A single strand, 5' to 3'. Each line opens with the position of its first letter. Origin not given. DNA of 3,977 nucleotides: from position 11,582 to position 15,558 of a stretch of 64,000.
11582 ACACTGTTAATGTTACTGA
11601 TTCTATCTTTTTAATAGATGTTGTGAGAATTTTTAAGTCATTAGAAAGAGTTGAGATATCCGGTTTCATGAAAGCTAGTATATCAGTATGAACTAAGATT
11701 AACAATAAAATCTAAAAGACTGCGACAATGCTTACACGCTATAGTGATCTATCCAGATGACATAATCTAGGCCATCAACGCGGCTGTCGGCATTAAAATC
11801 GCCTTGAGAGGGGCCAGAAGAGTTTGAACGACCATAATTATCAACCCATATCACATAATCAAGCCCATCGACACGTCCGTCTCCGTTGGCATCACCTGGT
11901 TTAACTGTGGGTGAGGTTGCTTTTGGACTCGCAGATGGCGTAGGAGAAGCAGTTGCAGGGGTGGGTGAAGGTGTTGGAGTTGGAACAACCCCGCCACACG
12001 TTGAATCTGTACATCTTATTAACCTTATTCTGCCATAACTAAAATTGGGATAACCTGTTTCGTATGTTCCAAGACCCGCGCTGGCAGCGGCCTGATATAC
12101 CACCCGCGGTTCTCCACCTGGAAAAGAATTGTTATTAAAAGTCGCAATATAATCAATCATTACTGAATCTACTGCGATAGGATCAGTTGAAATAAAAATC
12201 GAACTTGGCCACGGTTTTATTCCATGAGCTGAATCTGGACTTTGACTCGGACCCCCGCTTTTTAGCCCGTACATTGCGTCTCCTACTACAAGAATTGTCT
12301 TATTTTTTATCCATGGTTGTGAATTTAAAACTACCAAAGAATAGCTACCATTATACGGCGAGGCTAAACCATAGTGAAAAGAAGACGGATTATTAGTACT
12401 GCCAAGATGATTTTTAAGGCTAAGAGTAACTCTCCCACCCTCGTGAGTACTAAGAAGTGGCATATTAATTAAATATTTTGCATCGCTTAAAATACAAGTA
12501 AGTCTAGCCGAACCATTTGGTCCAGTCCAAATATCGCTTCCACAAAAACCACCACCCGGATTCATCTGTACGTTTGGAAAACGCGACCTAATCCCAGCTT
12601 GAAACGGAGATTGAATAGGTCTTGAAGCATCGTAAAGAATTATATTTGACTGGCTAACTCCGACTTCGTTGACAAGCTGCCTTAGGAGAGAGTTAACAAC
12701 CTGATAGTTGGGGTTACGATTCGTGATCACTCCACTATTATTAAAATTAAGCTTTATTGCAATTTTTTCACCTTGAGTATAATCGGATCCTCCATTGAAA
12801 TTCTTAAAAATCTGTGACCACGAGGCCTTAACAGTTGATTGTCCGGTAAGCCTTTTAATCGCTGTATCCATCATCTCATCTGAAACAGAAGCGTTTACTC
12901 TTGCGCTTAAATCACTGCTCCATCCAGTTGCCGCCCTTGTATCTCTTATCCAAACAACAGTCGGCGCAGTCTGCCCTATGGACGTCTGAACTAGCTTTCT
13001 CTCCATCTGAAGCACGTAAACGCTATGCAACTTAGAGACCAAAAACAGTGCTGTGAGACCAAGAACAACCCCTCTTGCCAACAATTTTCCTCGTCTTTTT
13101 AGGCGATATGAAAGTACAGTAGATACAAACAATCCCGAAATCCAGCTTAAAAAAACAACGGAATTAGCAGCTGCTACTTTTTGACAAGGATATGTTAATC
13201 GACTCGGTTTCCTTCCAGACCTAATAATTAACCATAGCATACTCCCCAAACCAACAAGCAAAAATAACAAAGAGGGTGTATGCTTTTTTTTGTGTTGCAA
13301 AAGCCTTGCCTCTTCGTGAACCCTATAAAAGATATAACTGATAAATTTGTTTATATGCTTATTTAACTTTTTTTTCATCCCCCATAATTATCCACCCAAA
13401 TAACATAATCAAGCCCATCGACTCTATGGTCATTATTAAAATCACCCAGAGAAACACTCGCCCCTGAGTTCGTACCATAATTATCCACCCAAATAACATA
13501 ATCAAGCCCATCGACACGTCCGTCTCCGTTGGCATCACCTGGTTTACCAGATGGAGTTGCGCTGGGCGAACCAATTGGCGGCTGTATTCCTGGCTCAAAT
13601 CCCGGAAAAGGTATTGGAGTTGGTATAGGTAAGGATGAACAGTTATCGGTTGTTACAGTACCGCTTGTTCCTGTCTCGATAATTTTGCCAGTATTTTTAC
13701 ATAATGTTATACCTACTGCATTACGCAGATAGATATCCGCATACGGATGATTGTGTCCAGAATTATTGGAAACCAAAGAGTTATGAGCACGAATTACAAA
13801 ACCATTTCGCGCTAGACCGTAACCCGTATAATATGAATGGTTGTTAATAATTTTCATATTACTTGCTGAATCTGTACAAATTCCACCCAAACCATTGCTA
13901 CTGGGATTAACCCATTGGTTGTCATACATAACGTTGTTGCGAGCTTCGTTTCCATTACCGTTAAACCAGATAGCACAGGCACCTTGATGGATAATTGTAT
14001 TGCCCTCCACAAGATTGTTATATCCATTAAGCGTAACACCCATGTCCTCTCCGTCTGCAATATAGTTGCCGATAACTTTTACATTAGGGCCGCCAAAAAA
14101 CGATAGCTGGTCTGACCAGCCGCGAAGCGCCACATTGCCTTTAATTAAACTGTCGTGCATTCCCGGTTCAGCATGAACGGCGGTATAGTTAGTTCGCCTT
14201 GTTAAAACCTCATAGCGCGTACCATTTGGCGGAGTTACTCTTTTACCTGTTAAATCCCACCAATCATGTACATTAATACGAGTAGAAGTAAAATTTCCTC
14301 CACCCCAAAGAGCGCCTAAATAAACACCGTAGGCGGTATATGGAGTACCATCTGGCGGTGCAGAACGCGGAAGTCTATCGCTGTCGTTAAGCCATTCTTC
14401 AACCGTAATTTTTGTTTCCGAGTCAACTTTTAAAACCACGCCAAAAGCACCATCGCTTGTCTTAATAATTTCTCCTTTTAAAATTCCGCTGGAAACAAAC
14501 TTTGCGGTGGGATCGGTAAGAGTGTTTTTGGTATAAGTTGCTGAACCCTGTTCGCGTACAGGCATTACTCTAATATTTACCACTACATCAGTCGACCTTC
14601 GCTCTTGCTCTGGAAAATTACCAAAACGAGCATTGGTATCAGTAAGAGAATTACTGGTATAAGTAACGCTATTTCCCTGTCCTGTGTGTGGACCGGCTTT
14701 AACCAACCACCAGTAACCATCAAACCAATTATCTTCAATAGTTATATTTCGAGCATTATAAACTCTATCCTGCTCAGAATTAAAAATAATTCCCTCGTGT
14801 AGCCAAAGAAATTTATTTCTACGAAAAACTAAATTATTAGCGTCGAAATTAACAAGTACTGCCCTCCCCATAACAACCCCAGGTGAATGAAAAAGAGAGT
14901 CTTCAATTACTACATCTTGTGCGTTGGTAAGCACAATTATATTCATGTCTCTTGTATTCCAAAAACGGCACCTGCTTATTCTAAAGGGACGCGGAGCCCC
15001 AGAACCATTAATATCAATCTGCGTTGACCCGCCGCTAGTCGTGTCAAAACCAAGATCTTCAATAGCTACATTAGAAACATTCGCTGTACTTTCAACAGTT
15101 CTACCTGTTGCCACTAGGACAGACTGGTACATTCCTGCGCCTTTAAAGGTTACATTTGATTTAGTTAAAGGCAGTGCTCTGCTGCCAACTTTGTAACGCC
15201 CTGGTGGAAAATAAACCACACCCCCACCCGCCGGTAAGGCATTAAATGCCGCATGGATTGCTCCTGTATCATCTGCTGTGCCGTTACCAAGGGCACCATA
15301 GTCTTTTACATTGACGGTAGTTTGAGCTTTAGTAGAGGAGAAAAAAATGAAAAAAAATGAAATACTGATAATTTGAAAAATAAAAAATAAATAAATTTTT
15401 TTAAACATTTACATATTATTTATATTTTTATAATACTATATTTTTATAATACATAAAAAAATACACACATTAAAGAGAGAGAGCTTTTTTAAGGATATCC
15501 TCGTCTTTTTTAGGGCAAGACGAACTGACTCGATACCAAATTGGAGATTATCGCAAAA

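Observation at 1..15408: Array of seven surface-protein genes; six end in an identical PT-linker + tandem type-I dockerin-like module (cellulosome-like display system?)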

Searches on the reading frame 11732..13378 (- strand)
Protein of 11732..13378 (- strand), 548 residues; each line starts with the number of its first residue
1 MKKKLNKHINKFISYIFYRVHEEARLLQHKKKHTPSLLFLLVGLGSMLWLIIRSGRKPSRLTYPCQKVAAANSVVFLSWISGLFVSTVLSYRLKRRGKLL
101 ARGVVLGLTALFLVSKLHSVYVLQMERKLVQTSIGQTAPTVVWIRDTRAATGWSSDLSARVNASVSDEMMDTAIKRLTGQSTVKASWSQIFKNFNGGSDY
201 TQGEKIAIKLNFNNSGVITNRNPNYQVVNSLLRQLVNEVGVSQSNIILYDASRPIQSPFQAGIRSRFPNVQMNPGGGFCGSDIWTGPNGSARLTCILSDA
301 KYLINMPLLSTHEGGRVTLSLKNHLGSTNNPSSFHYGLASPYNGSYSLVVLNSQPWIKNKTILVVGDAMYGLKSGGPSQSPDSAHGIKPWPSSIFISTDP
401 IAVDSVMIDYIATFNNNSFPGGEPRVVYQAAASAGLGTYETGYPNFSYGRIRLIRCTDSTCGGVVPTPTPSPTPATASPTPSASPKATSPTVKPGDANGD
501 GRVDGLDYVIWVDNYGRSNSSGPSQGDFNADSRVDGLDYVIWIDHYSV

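Call 3: search_protein_families(library=pfam, proteins=[window:11732-13378:-], max_evalue=0.01)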
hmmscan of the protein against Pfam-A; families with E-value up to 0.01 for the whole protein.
window:11732-13378:- (548 aa): 2 families
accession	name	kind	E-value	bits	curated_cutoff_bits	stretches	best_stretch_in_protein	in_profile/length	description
PF04015.17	DUF362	-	1.7e-11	45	24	1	206-409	1-200/200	Domain of unknown function (DUF362)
PF00404.24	Dockerin_1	-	2.2e-06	28.2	22.9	1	494-541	1-51/57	Dockerin type I domain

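Call 4: search_protein_families(library=ncbifam, proteins=[window:11732-13378:-], max_evalue=0.01)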
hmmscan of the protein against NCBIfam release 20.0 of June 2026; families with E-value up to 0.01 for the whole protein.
window:11732-13378:- (548 aa): 0 families

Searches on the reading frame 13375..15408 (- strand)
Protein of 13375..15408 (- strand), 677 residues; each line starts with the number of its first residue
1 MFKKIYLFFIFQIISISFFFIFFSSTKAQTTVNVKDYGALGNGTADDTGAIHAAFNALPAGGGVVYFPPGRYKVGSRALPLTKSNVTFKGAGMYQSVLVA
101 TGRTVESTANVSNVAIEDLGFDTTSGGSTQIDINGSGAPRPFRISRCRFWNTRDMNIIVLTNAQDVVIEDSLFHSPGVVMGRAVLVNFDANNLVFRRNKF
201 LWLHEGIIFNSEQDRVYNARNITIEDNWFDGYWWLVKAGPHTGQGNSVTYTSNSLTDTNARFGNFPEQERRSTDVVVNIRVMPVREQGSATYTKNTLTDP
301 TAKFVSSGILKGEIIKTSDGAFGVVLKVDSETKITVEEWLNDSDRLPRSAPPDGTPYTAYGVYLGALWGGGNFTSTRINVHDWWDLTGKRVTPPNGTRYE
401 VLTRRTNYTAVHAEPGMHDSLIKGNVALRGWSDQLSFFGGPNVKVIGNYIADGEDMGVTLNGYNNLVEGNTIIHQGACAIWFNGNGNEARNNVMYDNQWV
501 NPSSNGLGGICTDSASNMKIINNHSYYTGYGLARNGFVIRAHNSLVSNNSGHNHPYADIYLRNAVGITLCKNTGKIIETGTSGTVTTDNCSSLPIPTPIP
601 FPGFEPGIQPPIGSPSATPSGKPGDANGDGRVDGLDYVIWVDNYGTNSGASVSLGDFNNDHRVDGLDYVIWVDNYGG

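Call 3: search_protein_families(library=pfam, proteins=[window:13375-15408:-], max_evalue=0.01)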
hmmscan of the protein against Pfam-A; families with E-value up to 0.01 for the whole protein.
window:13375-15408:- (677 aa): 3 families
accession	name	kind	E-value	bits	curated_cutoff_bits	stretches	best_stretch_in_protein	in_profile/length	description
PF12708.12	Pect-lyase_RHGA_epim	-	1e-14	55.3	27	1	32-251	2-201/213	Rhamnogalacturonase A/epimerase, pectate lyase-like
PF13229.12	Beta_helix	-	5e-12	46.2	25.9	2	411-497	49-137/158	Right handed beta helix region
PF00404.24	Dockerin_1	-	0.00076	20.1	22.9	1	623-669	1-50/57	Dockerin type I domain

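Call 4: search_protein_families(library=ncbifam, proteins=[window:13375-15408:-], max_evalue=0.01)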
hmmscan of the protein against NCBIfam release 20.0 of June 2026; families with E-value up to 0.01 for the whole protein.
window:13375-15408:- (677 aa): 1 family
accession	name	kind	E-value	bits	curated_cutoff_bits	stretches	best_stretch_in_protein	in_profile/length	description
NF049898.1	RhamgalacuronBT4146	equivalog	5.5e-08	32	500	1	34-87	1-52/445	rhamnogalacturonidase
